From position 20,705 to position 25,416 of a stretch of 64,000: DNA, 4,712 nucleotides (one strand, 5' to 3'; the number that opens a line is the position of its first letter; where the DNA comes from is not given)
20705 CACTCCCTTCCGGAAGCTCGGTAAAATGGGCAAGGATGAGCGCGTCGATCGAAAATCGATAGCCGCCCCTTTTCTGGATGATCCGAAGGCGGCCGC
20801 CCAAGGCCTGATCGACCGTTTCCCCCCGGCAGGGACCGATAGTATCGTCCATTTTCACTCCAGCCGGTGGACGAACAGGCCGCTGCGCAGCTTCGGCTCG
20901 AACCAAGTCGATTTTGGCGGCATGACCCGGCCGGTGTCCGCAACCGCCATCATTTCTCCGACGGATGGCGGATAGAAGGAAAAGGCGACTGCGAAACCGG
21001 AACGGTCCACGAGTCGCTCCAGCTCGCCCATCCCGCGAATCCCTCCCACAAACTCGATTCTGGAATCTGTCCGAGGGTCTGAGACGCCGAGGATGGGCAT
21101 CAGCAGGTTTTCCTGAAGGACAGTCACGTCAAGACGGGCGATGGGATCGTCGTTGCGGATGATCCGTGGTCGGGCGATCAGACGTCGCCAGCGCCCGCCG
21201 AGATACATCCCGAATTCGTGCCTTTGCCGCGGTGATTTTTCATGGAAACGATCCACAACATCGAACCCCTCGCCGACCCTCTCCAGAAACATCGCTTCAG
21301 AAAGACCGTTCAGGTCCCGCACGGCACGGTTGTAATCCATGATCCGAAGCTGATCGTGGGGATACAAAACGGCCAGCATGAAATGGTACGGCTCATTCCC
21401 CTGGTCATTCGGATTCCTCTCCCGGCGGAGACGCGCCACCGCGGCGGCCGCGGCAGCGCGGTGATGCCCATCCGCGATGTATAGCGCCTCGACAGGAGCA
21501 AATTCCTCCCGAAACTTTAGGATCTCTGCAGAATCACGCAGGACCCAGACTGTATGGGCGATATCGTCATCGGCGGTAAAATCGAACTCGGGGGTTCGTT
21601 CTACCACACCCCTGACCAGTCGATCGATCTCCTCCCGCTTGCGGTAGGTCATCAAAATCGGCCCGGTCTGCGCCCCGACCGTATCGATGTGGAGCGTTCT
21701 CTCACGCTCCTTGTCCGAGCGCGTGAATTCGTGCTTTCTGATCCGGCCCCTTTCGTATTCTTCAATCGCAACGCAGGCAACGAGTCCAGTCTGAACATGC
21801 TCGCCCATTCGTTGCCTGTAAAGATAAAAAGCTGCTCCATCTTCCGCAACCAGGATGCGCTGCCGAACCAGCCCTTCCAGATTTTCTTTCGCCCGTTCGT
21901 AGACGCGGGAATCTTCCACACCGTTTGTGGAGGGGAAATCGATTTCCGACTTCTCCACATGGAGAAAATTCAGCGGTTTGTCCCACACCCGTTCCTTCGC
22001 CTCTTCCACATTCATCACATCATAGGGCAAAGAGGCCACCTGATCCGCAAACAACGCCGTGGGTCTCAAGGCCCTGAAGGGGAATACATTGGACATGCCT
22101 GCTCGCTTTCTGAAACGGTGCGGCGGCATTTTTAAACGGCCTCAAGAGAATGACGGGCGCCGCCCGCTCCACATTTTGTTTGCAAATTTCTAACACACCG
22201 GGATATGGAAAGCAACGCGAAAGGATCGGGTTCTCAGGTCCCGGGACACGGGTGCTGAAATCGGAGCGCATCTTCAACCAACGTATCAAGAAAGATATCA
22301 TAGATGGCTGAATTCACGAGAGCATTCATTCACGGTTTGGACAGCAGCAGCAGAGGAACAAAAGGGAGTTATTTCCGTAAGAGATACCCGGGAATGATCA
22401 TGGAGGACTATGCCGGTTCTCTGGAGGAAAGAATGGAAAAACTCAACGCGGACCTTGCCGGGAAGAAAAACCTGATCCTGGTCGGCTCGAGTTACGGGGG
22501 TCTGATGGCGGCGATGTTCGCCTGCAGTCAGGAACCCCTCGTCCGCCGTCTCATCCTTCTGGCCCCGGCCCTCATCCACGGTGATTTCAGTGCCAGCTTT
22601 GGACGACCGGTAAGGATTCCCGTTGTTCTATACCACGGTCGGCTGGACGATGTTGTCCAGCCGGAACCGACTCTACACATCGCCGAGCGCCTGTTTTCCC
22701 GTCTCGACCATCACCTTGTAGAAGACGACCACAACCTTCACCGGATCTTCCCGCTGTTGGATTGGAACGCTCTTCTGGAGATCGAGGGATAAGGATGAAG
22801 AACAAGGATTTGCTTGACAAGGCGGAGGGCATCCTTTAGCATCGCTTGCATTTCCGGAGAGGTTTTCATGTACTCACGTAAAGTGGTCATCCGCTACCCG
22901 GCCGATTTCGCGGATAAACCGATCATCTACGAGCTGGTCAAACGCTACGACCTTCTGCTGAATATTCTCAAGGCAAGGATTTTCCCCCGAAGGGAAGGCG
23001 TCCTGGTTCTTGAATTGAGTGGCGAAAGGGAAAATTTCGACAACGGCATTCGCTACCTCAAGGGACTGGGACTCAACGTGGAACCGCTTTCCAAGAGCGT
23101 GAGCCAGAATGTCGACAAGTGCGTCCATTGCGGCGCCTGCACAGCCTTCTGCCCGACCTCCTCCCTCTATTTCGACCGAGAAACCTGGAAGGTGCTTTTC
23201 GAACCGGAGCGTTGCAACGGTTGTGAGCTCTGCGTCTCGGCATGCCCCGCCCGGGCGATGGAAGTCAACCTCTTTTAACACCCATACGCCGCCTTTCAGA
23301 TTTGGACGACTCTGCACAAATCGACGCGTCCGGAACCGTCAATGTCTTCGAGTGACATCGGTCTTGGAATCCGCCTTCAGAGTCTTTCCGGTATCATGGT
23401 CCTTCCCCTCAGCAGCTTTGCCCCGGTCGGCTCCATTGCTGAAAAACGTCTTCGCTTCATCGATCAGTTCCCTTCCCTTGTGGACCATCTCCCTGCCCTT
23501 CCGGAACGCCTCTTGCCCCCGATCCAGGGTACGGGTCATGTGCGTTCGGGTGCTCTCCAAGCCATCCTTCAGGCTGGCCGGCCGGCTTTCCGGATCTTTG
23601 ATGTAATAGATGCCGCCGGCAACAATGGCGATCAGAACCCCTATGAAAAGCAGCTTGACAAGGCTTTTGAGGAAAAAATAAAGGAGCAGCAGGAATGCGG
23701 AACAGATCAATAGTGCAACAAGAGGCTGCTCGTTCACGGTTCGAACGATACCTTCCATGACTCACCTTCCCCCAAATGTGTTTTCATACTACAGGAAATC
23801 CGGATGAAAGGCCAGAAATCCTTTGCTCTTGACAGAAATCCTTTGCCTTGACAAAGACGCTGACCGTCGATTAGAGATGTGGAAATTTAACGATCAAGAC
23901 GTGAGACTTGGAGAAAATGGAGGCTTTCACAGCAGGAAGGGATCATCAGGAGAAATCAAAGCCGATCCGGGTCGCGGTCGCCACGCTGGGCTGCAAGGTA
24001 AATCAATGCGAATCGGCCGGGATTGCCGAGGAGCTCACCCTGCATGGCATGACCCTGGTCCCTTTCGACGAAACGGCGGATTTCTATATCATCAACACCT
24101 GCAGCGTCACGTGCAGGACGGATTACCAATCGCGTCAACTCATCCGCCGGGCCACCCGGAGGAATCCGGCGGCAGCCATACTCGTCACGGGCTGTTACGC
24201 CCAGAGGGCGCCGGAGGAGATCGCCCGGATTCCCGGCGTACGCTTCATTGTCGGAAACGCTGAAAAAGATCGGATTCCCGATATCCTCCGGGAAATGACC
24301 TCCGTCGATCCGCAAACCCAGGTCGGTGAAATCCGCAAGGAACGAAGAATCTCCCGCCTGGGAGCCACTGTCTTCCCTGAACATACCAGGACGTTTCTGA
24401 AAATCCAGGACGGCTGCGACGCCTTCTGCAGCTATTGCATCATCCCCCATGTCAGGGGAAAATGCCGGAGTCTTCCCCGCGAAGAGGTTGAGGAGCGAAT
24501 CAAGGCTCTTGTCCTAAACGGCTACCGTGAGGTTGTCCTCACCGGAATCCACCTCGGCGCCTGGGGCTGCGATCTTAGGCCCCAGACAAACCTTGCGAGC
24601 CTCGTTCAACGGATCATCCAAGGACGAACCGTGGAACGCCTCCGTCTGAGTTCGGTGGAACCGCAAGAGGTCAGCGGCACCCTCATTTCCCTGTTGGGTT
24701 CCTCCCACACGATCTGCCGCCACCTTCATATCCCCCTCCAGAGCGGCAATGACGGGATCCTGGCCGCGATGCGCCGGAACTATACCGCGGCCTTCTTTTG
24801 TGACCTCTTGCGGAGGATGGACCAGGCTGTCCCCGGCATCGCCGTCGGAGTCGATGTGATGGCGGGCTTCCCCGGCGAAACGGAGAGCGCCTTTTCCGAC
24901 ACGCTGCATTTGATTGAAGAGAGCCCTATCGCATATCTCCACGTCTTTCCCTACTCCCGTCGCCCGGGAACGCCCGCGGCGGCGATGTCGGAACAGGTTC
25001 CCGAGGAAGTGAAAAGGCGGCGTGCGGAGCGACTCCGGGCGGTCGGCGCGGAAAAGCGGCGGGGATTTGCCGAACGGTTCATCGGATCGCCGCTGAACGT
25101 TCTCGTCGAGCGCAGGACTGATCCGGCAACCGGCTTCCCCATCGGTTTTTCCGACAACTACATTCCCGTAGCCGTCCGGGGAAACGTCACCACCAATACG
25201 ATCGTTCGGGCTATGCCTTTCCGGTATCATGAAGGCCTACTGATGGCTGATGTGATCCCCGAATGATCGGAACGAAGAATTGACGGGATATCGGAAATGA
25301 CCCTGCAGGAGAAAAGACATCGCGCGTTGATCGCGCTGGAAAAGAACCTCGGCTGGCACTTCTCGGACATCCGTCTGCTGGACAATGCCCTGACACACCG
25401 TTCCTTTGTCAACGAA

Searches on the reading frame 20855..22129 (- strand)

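Call 75: search_protein_families(library=pfam, proteins=[window:20855-22129:-], max_evalue=0.001)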
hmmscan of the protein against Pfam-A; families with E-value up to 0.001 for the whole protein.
window:20855-22129:- (424 aa): 1 family
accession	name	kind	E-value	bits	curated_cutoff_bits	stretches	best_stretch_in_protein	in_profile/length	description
PF06245.16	DUF1015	-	4e-105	351.8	25.8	1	16-336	2-325/325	Protein of unknown function (DUF1015)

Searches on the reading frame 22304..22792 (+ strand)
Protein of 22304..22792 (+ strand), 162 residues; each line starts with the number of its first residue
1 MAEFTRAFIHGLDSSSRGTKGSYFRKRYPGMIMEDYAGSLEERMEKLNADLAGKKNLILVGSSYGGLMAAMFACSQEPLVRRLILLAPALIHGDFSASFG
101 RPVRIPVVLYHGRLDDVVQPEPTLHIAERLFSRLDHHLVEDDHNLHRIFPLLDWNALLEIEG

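Call 54: search_protein_families(library=pfam, proteins=[window:22304-22792:+], max_evalue=0.001)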
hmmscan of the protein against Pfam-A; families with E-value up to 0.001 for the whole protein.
window:22304-22792:+ (162 aa): 5 families
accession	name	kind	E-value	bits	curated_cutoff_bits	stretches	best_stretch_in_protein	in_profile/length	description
PF12146.15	Hydrolase_4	-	3.4e-10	40.1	27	1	34-90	56-111/239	Serine aminopeptidase, S33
PF00561.26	Abhydrolase_1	-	7.5e-09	36.1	25.8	1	17-88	36-102/245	alpha/beta hydrolase fold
PF12697.13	Abhydrolase_6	-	5.5e-06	27.6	26.3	1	43-135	57-135/217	Alpha/beta hydrolase family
PF00326.27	Peptidase_S9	-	3e-05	24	22.6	0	49-76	58-85/213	Prolyl oligopeptidase family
PF03959.19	FSH1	-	0.00075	19.7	21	1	59-130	105-186/211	Serine hydrolase (FSH1)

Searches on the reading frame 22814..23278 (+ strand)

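Call 54: search_protein_families(library=pfam, proteins=[window:22814-23278:+], max_evalue=0.001)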
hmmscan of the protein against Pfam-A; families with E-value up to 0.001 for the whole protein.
window:22814-23278:+ (154 aa): 15 families
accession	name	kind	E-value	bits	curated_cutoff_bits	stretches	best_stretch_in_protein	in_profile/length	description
PF09383.16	NIL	-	2.4e-15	56.6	24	1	24-90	3-72/73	NIL domain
PF00037.32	Fer4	-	5e-13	48.7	21.1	2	129-149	3-23/24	4Fe-4S binding domain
PF12797.12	Fer4_2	-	1.2e-12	47.3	24.5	2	125-146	1-22/22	4Fe-4S binding domain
PF13237.11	Fer4_10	-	8.5e-12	45.3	25.5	1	96-145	2-53/53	4Fe-4S dicluster domain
PF12837.12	Fer4_6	-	5.6e-11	42.3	25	2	127-148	2-23/24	4Fe-4S binding domain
PF12838.12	Fer4_7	-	8.5e-11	42.6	27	1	102-148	1-52/52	4Fe-4S dicluster domain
PF13187.11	Fer4_9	-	4.9e-10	39.7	27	1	97-116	31-50/52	4Fe-4S dicluster domain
PF14697.11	Fer4_21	-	1.8e-09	38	35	1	101-149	6-57/59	4Fe-4S dicluster domain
PF12800.12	Fer4_4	-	7.6e-09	35.6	24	2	131-146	1-16/17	4Fe-4S binding domain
PF13183.11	Fer4_8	-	4.9e-08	33.8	27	1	88-115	39-66/68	4Fe-4S dicluster domain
PF13534.11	Fer4_17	-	1.1e-06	29.5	22.2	0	97-115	40-58/61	4Fe-4S dicluster domain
PF13484.11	Fer4_16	-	3.4e-06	28.2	30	0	102-121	1-20/66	4Fe-4S double cluster binding domain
PF13247.11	Fer4_11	-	1.8e-05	25.3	26.2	1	101-150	8-60/100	4Fe-4S dicluster domain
PF12798.12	Fer4_3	-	0.00017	22.6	27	0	103-115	1-13/15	4Fe-4S binding domain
PF25160.1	LdpA_Fe-S-bd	-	0.00095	19.3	27.6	0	131-150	25-44/49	LdpA Fe-S cluster-binding domain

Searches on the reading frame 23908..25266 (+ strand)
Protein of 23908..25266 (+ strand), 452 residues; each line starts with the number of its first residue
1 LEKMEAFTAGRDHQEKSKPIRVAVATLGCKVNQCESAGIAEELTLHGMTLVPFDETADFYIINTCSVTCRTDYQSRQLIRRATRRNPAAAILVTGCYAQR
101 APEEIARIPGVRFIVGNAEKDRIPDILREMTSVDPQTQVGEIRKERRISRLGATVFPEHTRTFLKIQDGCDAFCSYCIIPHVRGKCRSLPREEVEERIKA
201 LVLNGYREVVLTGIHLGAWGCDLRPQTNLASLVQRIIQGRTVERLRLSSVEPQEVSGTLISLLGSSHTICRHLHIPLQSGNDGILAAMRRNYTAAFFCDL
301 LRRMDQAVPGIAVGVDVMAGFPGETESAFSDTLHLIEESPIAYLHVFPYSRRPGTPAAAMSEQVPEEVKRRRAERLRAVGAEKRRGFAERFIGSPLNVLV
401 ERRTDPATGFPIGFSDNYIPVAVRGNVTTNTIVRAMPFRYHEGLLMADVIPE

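Call 75: search_protein_families(library=pfam, proteins=[window:23908-25266:+], max_evalue=0.001)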
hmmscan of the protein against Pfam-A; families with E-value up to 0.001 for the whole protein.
window:23908-25266:+ (452 aa): 2 families
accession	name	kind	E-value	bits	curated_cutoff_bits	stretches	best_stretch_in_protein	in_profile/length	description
PF00919.26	UPF0004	-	1.6e-24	86.2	27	1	21-116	1-98/98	Uncharacterized protein family UPF0004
PF04055.27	Radical_SAM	-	1.2e-17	65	29.5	1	165-336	2-166/166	Radical SAM superfamily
